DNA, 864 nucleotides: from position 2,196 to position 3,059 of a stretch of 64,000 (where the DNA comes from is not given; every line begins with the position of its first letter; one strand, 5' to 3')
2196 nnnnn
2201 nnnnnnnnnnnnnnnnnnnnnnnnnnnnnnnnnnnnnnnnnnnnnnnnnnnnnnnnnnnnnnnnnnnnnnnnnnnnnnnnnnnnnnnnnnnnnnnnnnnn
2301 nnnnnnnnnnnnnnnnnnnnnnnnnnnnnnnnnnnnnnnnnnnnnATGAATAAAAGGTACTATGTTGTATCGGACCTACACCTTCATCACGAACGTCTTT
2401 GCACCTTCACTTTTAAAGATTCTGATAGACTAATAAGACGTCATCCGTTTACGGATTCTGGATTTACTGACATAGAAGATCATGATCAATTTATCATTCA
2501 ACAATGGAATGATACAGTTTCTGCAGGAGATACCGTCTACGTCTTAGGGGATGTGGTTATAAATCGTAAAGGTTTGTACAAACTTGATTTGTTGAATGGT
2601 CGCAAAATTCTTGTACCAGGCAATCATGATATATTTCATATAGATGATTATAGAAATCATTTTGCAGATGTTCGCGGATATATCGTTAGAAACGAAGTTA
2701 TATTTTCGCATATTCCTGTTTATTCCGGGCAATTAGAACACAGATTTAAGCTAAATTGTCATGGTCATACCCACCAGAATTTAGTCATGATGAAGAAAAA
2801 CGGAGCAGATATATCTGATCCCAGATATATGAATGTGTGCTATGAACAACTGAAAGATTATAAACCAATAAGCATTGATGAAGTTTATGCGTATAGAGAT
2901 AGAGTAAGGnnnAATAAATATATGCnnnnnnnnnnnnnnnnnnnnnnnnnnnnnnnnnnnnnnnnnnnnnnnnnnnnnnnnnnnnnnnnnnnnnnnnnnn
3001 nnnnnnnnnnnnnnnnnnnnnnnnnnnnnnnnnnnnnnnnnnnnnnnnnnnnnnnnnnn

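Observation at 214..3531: Translationally coupled operon: tandem AAA+ ATPase, metallophosphoesterase and kinase-like protein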

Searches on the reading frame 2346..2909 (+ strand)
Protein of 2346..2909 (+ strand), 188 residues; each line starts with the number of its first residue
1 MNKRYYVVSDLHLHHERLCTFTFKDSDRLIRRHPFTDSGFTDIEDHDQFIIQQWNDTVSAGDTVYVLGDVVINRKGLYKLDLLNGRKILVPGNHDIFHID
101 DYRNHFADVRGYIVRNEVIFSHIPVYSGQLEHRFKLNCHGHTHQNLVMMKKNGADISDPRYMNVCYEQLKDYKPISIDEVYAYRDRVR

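Call 3: search_protein_families(library=pfam, proteins=[window:2346-2909:+], max_evalue=1)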
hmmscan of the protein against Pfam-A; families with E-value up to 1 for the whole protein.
window:2346-2909:+ (188 aa): 4 families
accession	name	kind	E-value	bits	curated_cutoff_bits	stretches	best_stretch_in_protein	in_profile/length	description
PF00149.33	Metallophos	-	0.00028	21.8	21.5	1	4-143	2-117/191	Calcineurin-like phosphoesterase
PF09242.17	FCSD-flav_bind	-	0.0069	17.2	26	1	158-185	2-30/71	Flavocytochrome c sulphide dehydrogenase, flavin-binding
PF12850.12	Metallophos_2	-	0.025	15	27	1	46-150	10-124/154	Calcineurin-like phosphoesterase superfamily domain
PF14890.11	Intein_splicing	-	0.064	13.5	35.8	1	75-104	47-76/155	Intein splicing domain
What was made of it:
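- On Calcineurin-like metallophosphoesterase superfamily (PF00149): PF00149 scores 21.8 bits against a cut-off of 21.5 (call 3).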

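Call 4: search_protein_families(library=phrogs, proteins=[window:2346-2909:+], max_evalue=0.1)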
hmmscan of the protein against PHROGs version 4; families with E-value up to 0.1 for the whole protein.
window:2346-2909:+ (188 aa): 3 families
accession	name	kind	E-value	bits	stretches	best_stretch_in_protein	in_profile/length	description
phrog_547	-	other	9.9e-44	150.3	1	2-185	28-200/245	phosphoesterase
phrog_1649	-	other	0.00043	20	1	131-160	240-269/308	metallo-phosphoesterase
phrog_30537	-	unknown function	0.053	15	0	43-72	11-40/87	-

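Call 15: search_dna_similar(query=window:2346-2909:+, collection=phages, mode=protein, max_rows=40, max_evalue=0.00001)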
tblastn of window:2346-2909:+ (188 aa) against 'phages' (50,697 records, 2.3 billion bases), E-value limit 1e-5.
Records with a match: 1267; places in all: 1269; records where one place covers at least 80% of the query: 756.
Best place of each record, by identity: <60% 1267.
By first word of the organism name: Escherichia 298; Salmonella 271; Vibrio 97; Enterococcus 68; Acinetobacter 64; Staphylococcus 63; Listeria 56; Bacillus 53; Aeromonas 31; Streptomyces 25; and 54 more.
By host as written in the record: - 164; Escherichia coli 113; Listeria monocytogenes 45; Salmonella enterica subsp. enterica serovar Enteritidis PT1 35; Escherichia coli K-12 30; Salmonella sp. 26; Staphylococcus aureus 25; Salmonella enterica subsp. enterica serovar Enteritidis 23; and 334 more.
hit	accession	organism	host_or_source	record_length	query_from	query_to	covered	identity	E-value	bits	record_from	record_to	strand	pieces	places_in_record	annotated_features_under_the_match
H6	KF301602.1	Caulobacter phage Cr30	Caulobacter crescentus CB15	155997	6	180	93%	44.1%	4e-35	135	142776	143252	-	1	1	hypothetical protein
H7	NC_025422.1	Caulobacter phage Cr30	Caulobacter crescentus CB15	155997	6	180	93%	44.1%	4e-35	135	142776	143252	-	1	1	phosphoesterase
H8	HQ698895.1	Synechococcus phage S-CBS4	Synechococcus sp. CB0101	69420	6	183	95%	41.6%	1e-36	139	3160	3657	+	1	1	phosphohydrolase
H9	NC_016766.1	Synechococcus phage S-CBS4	Synechococcus sp. CB0101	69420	6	183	95%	41.6%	1e-36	139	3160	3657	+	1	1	phosphoesterase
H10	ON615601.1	Synechococcus phage BUCT-ZZ01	Synechococcus elongatus PCC 7942 = ...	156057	3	182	96%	40.0%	5e-31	124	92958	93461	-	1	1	hypothetical protein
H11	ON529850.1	Brevundimonas phage vB_BpoS-Gurke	Brevundimonas pondensis LVF1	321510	1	186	99%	37.6%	5e-30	120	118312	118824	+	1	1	metallo-dependent phosphatase-like protein | hypothetical protein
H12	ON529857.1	Brevundimonas phage vB_BpoS-Kikimora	Brevundimonas pondensis LVF1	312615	1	186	99%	37.6%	3e-29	118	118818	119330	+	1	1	hypothetical protein (x2)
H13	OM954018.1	Flumine sipho-like phage 1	river water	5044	6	180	93%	39.4%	2e-28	115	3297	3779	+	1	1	none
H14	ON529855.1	Brevundimonas phage vB_BpoS-Domovoi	Brevundimonas pondensis EIF1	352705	1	186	99%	37.0%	2e-27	113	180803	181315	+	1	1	metallo-dependent phosphatase-like protein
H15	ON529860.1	Brevundimonas phage vB_BpoS-Papperlapapp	Brevundimonas pondensis LVF1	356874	1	186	99%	37.0%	2e-27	113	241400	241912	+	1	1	metallo-dependent phosphatase-like protein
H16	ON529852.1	Brevundimonas phage vB_BpoS-Kabachok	Brevundimonas pondensis LVF1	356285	1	186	99%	37.0%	3e-27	113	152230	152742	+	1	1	metallo-dependent phosphatase-like protein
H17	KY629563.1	Sphingobium phage Lacusarx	Sphingobium sp. IP1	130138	1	188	100%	35.9%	1e-27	114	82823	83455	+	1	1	hypothetical protein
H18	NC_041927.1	Sphingobium phage Lacusarx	Sphingobium sp. IP1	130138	1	188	100%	35.9%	1e-27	114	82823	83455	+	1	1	hypothetical protein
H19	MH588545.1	Caulobacter phage CcrPW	Caulobacter vibrioides CB15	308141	1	184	98%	36.7%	2e-30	122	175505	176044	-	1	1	phosphohydrolase | hypothetical protein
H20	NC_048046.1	Caulobacter phage CcrPW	Caulobacter vibrioides CB15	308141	1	184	98%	36.7%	2e-30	122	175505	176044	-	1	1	phosphoesterase | hypothetical protein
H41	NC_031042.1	Salmonella phage NR01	Salmonella typhimurium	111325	1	182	97%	31.9%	5e-16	81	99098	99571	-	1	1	phosphoesterase | NinI-like serine-threonine phosphatase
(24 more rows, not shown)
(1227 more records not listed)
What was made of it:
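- Closest known: Phage small metallophosphoesterase family phrog_547. Same: 32-44% identity to cultured-phage members (call 15).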

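Call 17: search_protein_families(library=ncbifam, proteins=[window:2346-2909:+], max_evalue=0.1)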
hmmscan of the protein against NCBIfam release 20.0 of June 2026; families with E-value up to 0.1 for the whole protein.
window:2346-2909:+ (188 aa): 3 families
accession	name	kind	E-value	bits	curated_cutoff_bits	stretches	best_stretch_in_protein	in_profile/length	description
TIGR04123.1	P_estr_lig_assc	hypoth_equivalog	0.0001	21.8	150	1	84-156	98-163/207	ligase-associated DNA damage response endonuclease PdeM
NF053862.1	DS9_1_antiphage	equivalog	0.02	13.8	420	0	79-103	272-296/486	anti-phage phosphoesterase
NF008931.0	PRK12288.1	equivalog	0.035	13.1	360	1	64-177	72-183/347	small ribosomal subunit biogenesis GTPase RsgA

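Call 18: search_protein_families(library=padloc, proteins=[window:2346-2909:+], max_evalue=0.1)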
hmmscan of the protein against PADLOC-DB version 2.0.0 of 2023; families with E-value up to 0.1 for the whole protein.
window:2346-2909:+ (188 aa): 1 family
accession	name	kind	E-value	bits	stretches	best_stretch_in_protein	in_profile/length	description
PDLC04908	PDC-S10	-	0.0023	15.2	0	82-103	58-79/223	-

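Call 46: search_solved_structures(query=window:2346-2909:+, max_evalue=1, show_alignments=1)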
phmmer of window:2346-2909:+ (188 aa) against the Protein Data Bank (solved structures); distinct sequences matched with E-value up to 1: 3.
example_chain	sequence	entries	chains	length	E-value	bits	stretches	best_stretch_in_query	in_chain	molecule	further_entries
1xm7_A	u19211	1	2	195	0.011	18.9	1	58-180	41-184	hypothetical protein aq_1665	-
1wie_A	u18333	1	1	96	0.073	16.2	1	58-108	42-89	RIM binding protein 2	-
1zld_A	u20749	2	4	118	0.69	13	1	47-82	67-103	Ptr necrosis toxin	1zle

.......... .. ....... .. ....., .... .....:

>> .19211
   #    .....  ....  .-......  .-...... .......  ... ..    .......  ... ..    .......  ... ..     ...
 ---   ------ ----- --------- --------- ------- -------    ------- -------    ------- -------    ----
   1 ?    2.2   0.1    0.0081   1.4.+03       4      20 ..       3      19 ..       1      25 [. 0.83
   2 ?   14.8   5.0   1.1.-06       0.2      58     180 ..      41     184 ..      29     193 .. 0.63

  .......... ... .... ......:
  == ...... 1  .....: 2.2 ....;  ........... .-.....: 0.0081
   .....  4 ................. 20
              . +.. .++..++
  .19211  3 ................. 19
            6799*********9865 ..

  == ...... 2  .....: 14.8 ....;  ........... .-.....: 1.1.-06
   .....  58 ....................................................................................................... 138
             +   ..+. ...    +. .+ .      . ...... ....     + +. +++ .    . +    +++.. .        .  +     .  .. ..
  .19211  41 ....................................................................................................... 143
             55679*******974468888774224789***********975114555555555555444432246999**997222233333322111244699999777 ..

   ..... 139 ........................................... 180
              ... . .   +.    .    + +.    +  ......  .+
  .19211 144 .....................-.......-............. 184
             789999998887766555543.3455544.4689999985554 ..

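Call 52: find_homologous_proteins(query=window:2346-2909:+, max_evalue=1e-10)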
Query window:2346-2909:+ (188 aa): 46 proteins with E <= 1e-10 among 117 candidates.
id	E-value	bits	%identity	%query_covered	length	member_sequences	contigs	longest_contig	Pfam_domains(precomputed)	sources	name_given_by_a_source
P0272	1.7e-125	434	100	100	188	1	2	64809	-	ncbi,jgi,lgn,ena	jgi:calcineurin-like phosphoesterase family protein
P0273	7.9e-57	210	55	99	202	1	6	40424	-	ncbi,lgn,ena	-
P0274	4.2e-56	208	57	97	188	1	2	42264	PF00149.34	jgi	jgi:calcineurin-like phosphoesterase family protein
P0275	3.5e-55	205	55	100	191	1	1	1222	PF00149.34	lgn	-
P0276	4.9e-55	204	52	99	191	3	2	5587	PF00149.34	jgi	-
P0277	3.7e-54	202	52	100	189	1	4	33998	-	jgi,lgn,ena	jgi:calcineurin-like phosphoesterase family protein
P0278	9.5e-53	197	49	100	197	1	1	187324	-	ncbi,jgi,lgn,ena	jgi:calcineurin-like phosphoesterase family protein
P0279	9.1e-46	174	48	99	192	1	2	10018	-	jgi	jgi:calcineurin-like phosphoesterase family protein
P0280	2.1e-39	153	47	93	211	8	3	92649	-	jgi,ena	jgi:calcineurin-like phosphoesterase family protein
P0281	8.8e-39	151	45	93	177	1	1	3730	-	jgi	-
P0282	2.4e-37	147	43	94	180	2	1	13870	-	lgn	-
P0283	4.7e-37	146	45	93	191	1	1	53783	-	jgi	jgi:calcineurin-like phosphoesterase family protein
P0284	3.1e-36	143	46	90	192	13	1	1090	-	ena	-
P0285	2.4e-35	140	44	96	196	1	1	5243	-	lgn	-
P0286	1.2e-34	138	45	93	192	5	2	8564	-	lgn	-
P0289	4.3e-34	136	42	94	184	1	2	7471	PF00149.34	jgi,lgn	jgi:calcineurin-like phosphoesterase family protein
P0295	2.0e-33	134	41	96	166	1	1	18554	PF12850.13,PF00149.34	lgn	-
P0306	5.3e-30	123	41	96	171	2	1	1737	PF00149.34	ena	-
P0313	8.0e-27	112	41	93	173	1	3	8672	PF00149.34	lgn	-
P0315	8.6e-19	86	34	92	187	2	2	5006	PF00149.34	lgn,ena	-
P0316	3.1e-17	81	32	97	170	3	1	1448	PF00149.34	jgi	-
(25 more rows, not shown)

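Call 54: find_encoding_contigs(protein=P0274, flank=6000, max_places=1)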
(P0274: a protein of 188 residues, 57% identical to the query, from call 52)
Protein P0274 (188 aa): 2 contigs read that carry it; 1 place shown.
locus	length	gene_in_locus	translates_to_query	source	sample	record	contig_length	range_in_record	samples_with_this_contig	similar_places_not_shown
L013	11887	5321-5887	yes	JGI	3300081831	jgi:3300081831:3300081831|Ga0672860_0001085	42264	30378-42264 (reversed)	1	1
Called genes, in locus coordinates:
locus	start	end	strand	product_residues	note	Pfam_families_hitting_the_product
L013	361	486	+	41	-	-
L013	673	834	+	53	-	-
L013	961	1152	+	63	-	-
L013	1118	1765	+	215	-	-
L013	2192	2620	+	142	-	-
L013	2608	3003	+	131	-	-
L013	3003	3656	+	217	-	-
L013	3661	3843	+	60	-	-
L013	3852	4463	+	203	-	-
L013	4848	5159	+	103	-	-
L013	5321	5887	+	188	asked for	PF00149:Metallophos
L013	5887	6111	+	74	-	-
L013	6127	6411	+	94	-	-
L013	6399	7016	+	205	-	-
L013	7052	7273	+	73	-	-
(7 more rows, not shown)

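Call 55: find_encoding_contigs(protein=P0273, flank=6000, max_places=1)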
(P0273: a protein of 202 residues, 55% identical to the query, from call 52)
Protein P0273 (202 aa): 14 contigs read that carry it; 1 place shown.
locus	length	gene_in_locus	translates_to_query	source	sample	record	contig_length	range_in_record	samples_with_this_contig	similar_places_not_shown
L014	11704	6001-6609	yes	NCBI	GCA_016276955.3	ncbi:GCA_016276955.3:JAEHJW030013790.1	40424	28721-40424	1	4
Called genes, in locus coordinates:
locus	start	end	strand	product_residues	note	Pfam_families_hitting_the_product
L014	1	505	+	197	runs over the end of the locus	-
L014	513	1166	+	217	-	-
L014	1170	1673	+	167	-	PF22769:DCD, PF00692:dUTPase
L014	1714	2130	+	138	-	-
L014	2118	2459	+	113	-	-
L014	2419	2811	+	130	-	-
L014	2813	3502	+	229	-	-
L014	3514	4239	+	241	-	PF00149:Metallophos, PF12850:Metallophos_2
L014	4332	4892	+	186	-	PF06414:Zeta_toxin, PF08433:KTI12, PF13238:AAA_18 (faint), PF13521:AAA_28 (weak), PF13671:AAA_33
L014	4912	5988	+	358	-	PF00004:AAA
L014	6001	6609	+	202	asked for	-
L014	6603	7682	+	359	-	PF09511:RNA_lig_T4_1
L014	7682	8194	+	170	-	-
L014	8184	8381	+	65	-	-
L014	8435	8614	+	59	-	-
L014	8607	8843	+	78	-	-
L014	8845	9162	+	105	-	-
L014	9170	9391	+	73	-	-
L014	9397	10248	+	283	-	PF04055:Radical_SAM (faint)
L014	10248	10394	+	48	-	-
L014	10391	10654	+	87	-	-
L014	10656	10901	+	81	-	-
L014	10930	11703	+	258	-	?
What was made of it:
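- Closest known: RNA repair systems: T4 Pnk + Rnl1, and bacterial Pnkp/Hen1. Same: A close MPE relative really is embedded in such a cluster elsewhere (L014; call 55).
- The closest MPE relative (P0273, 55% identical) lies between a Zeta_toxin/AAA_33 P-loop kinase, a single AAA ATPase and a T4 Rnl1-type RNA ligase (call 55).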

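Call 56: find_encoding_contigs(protein=P0278, flank=6000, max_places=1)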
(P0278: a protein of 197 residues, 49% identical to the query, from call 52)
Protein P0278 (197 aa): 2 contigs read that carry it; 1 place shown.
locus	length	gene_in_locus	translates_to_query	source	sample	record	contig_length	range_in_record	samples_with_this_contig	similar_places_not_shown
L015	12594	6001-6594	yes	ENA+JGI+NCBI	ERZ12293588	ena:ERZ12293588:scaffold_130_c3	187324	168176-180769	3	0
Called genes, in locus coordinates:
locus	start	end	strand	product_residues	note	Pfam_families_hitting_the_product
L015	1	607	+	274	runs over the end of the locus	PF04055:Radical_SAM (weak)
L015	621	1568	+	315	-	-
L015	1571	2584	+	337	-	PF00149:Metallophos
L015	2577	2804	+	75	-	-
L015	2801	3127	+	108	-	PF19698:DUF6197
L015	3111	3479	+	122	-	-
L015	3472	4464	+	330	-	-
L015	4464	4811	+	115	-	-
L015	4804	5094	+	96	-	-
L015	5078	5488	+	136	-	-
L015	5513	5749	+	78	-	-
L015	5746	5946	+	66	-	-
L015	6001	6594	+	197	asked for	-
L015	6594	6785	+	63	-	-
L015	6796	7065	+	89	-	-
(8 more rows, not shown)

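Call 69: get_annotated_region(hit=H9, flank=3500)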
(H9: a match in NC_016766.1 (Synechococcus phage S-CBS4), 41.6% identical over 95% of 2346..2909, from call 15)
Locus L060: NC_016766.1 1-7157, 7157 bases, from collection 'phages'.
description: Synechococcus phage S-CBS4, complete genome.
organism: Synechococcus phage S-CBS4 (NCBI taxid 756275)
taxonomy: Viruses; Duplodnaviria; Heunggongvirae; Uroviricota; Caudoviricetes
host: Synechococcus sp. CB0101; source: -; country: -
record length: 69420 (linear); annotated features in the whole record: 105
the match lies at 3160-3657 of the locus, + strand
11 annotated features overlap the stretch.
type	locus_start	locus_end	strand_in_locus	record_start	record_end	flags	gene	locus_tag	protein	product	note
CDS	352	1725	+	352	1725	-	rnr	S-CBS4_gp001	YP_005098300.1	ribonucleotide reductase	-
CDS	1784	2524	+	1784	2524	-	-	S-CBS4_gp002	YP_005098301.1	ribonucleotide reductase class Ia beta subunit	-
CDS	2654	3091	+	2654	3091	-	-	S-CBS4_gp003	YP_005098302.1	endonuclease VII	-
CDS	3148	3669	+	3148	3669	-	-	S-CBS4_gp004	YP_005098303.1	phosphoesterase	-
CDS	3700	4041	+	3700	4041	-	-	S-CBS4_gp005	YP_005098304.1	hypothetical protein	-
CDS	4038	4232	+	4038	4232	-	rnf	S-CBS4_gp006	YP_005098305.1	nitrogen fixation protein-like protein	Rnf-Nqr; similar to Rhodobacter-specific nitrogen fixation protein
CDS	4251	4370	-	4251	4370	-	-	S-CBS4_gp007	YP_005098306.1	hypothetical protein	-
CDS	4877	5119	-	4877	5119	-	-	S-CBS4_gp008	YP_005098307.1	hypothetical protein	-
CDS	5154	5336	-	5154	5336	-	-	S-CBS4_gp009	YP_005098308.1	hypothetical protein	-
CDS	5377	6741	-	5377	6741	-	terL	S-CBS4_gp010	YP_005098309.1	terminase large subunit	-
CDS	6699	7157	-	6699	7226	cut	-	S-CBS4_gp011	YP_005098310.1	hypothetical protein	-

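Call 70: get_annotated_region(hit=H41, flank=3500)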
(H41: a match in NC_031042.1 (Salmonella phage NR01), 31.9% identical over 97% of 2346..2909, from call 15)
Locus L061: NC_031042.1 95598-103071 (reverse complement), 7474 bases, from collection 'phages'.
description: Salmonella phage NR01, complete genome.
organism: Salmonella phage NR01 (NCBI taxid 1647411)
taxonomy: Viruses; Duplodnaviria; Heunggongvirae; Uroviricota; Caudoviricetes; Demerecviridae; Markadamsvirinae; Tequintavirus; Tequintavirus NR01
host: Salmonella typhimurium; source: -; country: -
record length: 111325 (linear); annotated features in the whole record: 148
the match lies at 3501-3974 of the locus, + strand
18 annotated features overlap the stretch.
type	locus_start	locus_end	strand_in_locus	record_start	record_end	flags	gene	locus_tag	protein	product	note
CDS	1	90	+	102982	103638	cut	-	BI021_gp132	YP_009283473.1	holin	-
CDS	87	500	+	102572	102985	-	-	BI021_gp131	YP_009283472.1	endolysin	-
CDS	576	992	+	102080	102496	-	-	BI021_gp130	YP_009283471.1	hypothetical protein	-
CDS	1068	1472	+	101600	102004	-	-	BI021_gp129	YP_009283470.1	hypothetical protein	-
CDS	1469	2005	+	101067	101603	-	-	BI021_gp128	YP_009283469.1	putative homing endonuclease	-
CDS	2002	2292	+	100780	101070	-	-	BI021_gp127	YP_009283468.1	putative thioredoxin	-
CDS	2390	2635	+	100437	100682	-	-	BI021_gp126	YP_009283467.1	major head protein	-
CDS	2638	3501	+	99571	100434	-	-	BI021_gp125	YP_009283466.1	NinI-like serine-threonine phosphatase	-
CDS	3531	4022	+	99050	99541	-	-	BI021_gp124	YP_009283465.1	phosphoesterase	-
CDS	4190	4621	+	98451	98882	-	-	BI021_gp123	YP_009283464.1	hypothetical protein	-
CDS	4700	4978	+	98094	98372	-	-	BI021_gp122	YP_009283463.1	hypothetical protein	-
CDS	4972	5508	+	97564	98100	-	-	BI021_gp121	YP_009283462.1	putative homing endonuclease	-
CDS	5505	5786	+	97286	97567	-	-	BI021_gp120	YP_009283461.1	hypothetical protein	-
CDS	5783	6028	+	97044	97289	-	-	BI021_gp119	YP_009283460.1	hypothetical protein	-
CDS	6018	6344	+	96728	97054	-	-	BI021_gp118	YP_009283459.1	hypothetical protein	-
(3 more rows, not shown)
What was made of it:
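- On PPP-type Ser/Thr protein phosphatases (lambda PPase / NinI): T5-like phages carry a separate NinI-like phosphatase next to their member of this MPE family (call 70).
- Closest known: Phage small metallophosphoesterase family phrog_547. Different: In T5-like phages it sits beside a separate NinI-like protein phosphatase (call 70).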

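Call 71: get_annotated_region(hit=H7, flank=3500)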
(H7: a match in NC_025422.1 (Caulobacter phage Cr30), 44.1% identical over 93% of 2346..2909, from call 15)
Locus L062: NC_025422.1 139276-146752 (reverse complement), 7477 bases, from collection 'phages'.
description: Caulobacter phage Cr30, complete genome.
organism: Caulobacter phage Cr30 (NCBI taxid 1357714)
taxonomy: Viruses; Duplodnaviria; Heunggongvirae; Uroviricota; Caudoviricetes
host: Caulobacter crescentus CB15; source: pond water; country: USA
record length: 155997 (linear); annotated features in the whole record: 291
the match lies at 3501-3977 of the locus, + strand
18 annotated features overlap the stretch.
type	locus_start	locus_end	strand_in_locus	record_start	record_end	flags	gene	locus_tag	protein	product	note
CDS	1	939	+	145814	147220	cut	-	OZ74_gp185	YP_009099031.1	DNA primase/helicase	-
CDS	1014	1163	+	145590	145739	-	-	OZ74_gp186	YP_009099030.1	hypothetical protein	-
CDS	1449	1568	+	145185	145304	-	-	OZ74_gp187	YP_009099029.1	hypothetical protein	-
CDS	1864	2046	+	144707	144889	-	-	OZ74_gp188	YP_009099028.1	hypothetical protein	-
CDS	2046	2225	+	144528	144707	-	-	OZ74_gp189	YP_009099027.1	hypothetical protein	-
CDS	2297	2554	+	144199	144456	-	-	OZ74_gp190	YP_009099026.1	hypothetical protein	-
tRNA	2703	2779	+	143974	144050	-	-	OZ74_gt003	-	tRNA-Gly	anticodon TCC; discovered using tRNAscanSE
tRNA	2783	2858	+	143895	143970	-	-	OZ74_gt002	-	tRNA-Asn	anticodon GTT; discovered using tRNAscanSE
CDS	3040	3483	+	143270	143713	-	-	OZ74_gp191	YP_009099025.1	endolysin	-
CDS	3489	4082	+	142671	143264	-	-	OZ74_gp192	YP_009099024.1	phosphoesterase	-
CDS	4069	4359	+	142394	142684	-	-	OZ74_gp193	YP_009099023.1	hypothetical protein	-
CDS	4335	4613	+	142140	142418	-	-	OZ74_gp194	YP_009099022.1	hypothetical protein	-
CDS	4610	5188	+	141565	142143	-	-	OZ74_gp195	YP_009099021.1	DNA helicase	phage T4-like loader of gp41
CDS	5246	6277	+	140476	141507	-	-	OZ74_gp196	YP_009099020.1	hypothetical protein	-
CDS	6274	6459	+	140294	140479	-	-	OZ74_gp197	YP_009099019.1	hypothetical protein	-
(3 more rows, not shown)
